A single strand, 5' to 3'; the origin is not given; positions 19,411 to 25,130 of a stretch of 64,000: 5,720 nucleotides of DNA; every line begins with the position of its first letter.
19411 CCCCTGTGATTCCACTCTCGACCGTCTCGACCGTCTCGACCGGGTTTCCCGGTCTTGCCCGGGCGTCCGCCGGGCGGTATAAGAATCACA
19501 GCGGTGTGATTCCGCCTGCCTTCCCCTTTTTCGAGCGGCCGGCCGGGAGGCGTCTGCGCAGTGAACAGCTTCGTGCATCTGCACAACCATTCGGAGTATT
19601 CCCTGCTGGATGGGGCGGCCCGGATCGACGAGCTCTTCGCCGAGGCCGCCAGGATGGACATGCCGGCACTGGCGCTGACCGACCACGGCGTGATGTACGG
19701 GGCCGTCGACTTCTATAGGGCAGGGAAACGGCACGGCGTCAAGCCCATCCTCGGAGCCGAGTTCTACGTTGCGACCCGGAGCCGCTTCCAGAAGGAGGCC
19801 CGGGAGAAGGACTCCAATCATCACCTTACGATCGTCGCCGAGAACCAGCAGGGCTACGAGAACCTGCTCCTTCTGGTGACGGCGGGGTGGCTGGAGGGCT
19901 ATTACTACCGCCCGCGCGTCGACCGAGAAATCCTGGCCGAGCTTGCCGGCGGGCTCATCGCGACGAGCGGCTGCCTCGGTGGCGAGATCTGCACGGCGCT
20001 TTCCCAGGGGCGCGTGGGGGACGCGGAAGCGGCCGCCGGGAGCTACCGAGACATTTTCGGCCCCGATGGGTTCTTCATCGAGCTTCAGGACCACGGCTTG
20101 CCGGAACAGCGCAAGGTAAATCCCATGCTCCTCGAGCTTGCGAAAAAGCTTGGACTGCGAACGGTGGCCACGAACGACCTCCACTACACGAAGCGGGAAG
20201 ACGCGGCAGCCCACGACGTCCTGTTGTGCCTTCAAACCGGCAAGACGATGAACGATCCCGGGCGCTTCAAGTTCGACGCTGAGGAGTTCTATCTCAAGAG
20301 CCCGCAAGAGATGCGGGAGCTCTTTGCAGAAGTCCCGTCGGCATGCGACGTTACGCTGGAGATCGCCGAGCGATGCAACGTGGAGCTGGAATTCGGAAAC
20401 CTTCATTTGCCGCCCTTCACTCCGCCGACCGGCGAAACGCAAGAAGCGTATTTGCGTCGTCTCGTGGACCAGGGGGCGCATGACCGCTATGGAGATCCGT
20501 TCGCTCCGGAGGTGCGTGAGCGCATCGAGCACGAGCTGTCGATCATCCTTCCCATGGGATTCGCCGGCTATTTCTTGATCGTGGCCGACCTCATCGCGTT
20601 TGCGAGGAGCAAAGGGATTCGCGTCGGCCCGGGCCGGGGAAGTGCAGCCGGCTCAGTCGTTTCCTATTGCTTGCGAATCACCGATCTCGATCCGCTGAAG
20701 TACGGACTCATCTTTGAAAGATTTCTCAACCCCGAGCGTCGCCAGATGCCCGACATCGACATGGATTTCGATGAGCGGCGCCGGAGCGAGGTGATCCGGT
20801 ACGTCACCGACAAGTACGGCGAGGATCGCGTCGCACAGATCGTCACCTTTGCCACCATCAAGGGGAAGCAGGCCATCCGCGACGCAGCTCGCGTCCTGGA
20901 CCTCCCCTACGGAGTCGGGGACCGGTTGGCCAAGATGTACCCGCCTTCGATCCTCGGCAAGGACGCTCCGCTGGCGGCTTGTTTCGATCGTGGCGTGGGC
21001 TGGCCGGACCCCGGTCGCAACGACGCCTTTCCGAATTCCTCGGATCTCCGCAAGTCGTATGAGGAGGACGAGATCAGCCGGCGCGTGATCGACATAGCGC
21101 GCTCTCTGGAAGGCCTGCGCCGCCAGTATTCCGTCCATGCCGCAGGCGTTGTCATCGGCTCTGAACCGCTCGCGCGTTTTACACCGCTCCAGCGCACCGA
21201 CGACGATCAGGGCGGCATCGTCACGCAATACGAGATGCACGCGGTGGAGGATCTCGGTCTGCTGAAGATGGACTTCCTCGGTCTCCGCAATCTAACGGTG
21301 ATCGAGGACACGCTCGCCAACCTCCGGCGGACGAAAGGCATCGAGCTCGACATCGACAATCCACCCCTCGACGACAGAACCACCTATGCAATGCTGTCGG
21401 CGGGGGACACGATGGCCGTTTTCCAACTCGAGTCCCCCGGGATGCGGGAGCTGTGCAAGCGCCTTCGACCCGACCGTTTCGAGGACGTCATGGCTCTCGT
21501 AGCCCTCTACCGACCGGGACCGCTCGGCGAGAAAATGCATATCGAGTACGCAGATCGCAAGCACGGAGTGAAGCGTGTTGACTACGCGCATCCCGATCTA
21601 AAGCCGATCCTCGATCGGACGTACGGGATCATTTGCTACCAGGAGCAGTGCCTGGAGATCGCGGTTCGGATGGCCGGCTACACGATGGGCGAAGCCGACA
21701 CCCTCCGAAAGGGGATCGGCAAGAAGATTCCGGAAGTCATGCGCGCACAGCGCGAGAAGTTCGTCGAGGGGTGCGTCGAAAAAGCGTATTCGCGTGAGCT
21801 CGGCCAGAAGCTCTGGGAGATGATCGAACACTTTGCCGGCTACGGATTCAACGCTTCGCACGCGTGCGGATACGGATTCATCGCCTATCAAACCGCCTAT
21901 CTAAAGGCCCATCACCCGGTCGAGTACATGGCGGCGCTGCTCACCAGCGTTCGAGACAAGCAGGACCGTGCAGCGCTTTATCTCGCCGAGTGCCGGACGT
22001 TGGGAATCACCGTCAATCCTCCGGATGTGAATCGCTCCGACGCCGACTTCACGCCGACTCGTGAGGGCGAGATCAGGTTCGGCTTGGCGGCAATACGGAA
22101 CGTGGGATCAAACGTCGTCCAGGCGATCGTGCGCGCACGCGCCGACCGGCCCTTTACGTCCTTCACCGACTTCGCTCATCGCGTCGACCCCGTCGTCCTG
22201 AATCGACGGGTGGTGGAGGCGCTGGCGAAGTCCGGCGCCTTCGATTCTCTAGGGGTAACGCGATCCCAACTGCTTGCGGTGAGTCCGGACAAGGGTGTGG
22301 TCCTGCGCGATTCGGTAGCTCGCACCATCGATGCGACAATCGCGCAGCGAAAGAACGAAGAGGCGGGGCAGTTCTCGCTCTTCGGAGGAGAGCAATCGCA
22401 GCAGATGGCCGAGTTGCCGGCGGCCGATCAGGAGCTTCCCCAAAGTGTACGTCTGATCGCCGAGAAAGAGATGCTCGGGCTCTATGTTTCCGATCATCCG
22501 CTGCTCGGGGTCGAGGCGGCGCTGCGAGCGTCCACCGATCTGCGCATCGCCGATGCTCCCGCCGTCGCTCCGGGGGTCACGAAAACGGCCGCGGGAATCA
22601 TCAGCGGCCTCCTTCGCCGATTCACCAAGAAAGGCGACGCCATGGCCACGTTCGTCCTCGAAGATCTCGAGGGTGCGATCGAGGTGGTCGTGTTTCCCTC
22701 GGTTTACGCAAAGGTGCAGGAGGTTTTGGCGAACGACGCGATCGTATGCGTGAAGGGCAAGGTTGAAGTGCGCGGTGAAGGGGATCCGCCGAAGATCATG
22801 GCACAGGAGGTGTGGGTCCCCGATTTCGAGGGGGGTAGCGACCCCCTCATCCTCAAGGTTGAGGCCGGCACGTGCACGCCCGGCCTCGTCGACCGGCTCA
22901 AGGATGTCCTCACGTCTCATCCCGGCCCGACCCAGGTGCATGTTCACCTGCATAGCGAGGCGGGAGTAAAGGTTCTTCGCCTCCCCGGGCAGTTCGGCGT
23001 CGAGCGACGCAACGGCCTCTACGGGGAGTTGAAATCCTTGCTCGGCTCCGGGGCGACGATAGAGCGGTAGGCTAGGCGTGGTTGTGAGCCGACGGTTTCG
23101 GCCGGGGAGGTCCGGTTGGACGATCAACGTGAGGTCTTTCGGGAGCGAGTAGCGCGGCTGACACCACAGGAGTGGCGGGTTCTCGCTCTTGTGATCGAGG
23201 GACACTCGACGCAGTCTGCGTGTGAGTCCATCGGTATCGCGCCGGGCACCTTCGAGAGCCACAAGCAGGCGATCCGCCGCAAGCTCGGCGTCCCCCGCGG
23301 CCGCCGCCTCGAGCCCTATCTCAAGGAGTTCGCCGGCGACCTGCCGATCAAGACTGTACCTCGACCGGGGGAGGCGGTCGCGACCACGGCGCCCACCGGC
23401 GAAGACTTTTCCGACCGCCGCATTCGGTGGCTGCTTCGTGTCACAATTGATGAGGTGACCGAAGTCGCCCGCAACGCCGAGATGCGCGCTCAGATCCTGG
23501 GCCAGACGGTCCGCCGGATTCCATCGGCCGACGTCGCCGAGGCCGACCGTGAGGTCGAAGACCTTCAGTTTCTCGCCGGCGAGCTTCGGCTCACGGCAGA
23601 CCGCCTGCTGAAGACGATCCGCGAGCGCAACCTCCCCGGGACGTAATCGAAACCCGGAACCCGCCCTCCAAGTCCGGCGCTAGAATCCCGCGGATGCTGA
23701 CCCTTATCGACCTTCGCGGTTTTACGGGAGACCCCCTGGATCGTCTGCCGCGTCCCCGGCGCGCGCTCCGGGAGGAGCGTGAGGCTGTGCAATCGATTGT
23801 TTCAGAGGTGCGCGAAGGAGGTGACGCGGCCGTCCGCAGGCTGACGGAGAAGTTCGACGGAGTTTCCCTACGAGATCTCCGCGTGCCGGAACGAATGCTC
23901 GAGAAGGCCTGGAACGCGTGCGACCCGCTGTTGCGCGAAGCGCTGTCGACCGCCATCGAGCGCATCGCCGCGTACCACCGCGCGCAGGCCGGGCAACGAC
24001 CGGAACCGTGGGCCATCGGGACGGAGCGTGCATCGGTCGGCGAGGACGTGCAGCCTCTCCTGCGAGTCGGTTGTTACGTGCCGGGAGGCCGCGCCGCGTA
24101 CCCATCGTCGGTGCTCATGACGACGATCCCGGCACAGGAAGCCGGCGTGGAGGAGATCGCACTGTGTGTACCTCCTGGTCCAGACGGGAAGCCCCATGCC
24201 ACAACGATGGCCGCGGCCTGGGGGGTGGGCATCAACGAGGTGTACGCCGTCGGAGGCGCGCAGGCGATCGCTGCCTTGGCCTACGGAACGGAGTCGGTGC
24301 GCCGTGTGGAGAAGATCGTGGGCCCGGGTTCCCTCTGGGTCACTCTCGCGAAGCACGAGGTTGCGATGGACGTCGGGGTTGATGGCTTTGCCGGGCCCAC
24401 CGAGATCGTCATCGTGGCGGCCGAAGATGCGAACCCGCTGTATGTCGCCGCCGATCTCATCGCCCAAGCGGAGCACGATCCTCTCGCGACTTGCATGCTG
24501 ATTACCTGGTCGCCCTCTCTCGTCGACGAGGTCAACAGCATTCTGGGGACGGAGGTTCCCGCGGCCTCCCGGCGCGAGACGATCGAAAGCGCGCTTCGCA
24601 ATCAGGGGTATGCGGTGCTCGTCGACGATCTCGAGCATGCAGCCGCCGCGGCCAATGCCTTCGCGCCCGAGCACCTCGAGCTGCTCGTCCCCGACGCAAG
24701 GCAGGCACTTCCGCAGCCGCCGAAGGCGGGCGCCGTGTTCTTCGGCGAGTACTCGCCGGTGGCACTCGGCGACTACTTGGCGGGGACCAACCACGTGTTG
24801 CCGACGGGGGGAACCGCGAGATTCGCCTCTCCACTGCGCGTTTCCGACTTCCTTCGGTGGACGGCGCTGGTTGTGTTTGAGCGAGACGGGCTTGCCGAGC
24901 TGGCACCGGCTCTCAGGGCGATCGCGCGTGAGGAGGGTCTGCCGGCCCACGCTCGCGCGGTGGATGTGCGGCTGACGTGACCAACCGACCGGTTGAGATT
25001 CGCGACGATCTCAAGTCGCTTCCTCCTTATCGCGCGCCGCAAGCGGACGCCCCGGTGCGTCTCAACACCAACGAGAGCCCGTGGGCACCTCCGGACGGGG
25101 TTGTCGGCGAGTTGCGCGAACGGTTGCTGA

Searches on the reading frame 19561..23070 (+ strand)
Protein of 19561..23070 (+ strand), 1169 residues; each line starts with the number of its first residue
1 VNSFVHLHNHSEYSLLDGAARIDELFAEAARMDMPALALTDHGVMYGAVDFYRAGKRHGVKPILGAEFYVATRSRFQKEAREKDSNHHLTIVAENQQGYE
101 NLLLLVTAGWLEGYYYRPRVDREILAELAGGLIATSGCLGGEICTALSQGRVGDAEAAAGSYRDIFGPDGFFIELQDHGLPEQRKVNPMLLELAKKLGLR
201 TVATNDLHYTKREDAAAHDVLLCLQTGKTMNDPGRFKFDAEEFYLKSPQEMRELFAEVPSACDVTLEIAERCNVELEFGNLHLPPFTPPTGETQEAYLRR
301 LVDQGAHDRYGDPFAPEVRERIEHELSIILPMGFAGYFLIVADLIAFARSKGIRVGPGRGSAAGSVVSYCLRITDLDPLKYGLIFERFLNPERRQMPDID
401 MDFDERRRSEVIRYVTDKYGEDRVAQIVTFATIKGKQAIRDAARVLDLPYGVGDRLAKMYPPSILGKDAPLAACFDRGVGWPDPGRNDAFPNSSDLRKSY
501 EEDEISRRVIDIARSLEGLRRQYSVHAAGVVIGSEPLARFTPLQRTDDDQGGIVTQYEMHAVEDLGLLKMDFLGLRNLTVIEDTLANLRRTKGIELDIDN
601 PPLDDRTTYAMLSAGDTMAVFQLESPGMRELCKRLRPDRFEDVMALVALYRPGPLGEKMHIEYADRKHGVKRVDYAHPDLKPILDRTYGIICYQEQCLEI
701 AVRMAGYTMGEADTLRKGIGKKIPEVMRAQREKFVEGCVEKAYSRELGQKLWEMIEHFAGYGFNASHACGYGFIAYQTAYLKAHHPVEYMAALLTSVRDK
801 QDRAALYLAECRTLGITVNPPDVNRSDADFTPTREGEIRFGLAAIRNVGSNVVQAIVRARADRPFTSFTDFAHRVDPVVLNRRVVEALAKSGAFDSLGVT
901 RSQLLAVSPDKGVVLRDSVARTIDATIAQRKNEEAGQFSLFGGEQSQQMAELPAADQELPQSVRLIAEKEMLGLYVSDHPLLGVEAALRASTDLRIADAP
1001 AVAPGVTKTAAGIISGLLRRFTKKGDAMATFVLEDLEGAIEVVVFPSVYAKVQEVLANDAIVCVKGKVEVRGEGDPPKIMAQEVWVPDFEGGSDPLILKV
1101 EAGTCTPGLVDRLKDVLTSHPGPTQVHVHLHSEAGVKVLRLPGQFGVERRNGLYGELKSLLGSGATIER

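Call 7: search_protein_families(library=pfam, proteins=[window:19561-23070:+])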
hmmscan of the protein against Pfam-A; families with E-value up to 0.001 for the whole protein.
window:19561-23070:+ (1169 aa): 6 families
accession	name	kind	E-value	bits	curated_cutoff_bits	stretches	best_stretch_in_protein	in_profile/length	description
PF07733.18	DNA_pol3_alpha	-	7.8e-100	334.2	23.9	1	297-574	2-260/260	Bacterial DNA polymerase III alpha NTPase domain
PF17657.6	DNA_pol3_finger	-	1.1e-60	204.3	22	1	577-741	1-165/166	Bacterial DNA polymerase III alpha subunit finger domain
PF02811.25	PHP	-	7.7e-54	182.9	26.4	1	6-178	1-164/164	PHP domain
PF14579.12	HHH_6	-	1.8e-31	108.6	25.6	1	815-904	1-90/90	Helix-hairpin-helix motif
PF01336.31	tRNA_anti-codon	-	2.2e-10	40.8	27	1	1014-1084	3-72/75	OB-fold nucleic acid binding domain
PF04919.18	DUF655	-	0.00049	20.5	22.2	1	842-883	118-164/181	Protein of unknown function (DUF655)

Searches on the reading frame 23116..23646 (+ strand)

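Call 7: search_protein_families(library=pfam, proteins=[window:23116-23646:+])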
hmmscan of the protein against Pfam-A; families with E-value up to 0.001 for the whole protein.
window:23116-23646:+ (176 aa): 2 families
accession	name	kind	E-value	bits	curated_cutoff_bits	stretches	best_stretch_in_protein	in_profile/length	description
PF00196.25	GerE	-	7.1e-09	35.6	23.5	1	14-60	2-48/57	Bacterial regulatory proteins, luxR family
PF08281.18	Sigma70_r4_2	-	3.4e-05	23.8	25.7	1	6-57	2-54/54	Sigma-70, region 4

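Call 29: search_protein_families(library=pfam, proteins=[window:23116-23646:+], max_evalue=0.01)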
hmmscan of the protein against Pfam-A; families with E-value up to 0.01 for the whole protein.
window:23116-23646:+ (176 aa): 2 families
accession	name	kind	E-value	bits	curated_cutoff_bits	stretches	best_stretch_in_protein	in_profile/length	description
PF00196.25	GerE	-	7.1e-09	35.6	23.5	1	14-60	2-48/57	Bacterial regulatory proteins, luxR family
PF08281.18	Sigma70_r4_2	-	3.4e-05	23.8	25.7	1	6-57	2-54/54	Sigma-70, region 4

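Call 39: search_protein_families(library=ncbifam, proteins=[window:23116-23646:+], max_evalue=0.01)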
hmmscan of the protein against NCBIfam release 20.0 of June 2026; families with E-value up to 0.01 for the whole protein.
window:23116-23646:+ (176 aa): 10 families
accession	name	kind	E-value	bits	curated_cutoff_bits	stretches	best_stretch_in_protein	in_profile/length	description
NF052445.1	RespRegMctR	equivalog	1e-06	28.3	300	1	10-61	140-191/205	two-component system response regulator MctR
NF003420.0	PRK04841.1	equivalog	5.2e-06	24.8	537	1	11-60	835-884/903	HTH-type transcriptional regulator MalT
NF041830.1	RR_TF_ErdR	exception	6.4e-06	26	390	1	10-59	146-195/213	response regulator transcription factor ErdR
NF006900.1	PRK09390.1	equivalog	0.00011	21.8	255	1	3-57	131-185/203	response regulator FixJ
NF011896.0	PRK15369.1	equivalog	0.00015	21.4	242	1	8-61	143-196/211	two component system response regulator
NF041673.1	transregRamA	equivalog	0.00054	19.1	500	1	11-59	215-263/280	acetate metabolism transcriptional regulator RamA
TIGR02937.1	sigma70-ECF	superfamily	0.00097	18.8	42.9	1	3-57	106-161/165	sigma-70 family RNA polymerase sigma factor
TIGR03541.1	reg_near_HchA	equivalog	0.00097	18.7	215.6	1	9-59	166-216/232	PA1136 family autoinducer-binding transcriptional regulator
NF011940.0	PRK15411.1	equivalog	0.0049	16.7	162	1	14-57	137-180/207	transcriptional regulator RcsA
NF047785.1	respo_reg_MadR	equivalog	0.0077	15.6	300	0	11-61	145-195/209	MadR family response regulator transcription factor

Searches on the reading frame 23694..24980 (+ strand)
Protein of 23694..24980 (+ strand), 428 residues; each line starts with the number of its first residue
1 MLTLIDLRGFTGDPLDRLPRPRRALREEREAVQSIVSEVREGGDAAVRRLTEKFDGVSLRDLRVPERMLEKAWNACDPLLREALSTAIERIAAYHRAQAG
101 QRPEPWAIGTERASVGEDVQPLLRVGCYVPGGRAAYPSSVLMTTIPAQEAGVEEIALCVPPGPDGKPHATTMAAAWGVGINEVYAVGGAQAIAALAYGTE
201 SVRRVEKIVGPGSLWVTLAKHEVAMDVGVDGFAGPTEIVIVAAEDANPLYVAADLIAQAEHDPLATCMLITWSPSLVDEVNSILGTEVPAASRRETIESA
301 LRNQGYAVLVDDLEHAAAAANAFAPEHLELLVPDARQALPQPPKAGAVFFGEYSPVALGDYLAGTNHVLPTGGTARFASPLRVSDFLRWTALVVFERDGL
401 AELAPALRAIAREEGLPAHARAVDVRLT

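Call 7: search_protein_families(library=pfam, proteins=[window:23694-24980:+])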
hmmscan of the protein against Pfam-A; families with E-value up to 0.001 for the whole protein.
window:23694-24980:+ (428 aa): 1 family
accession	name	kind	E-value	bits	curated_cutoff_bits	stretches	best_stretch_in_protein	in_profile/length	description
PF00815.25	Histidinol_dh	-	2.9e-150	501.3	27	1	20-427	3-411/411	Histidinol dehydrogenase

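Call 75: find_encoding_contigs(protein=window:23694-24980:+, flank=1000, max_places=3)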
Protein window:23694-24980:+ (428 aa): no gene with exactly this product is on record in the collection.
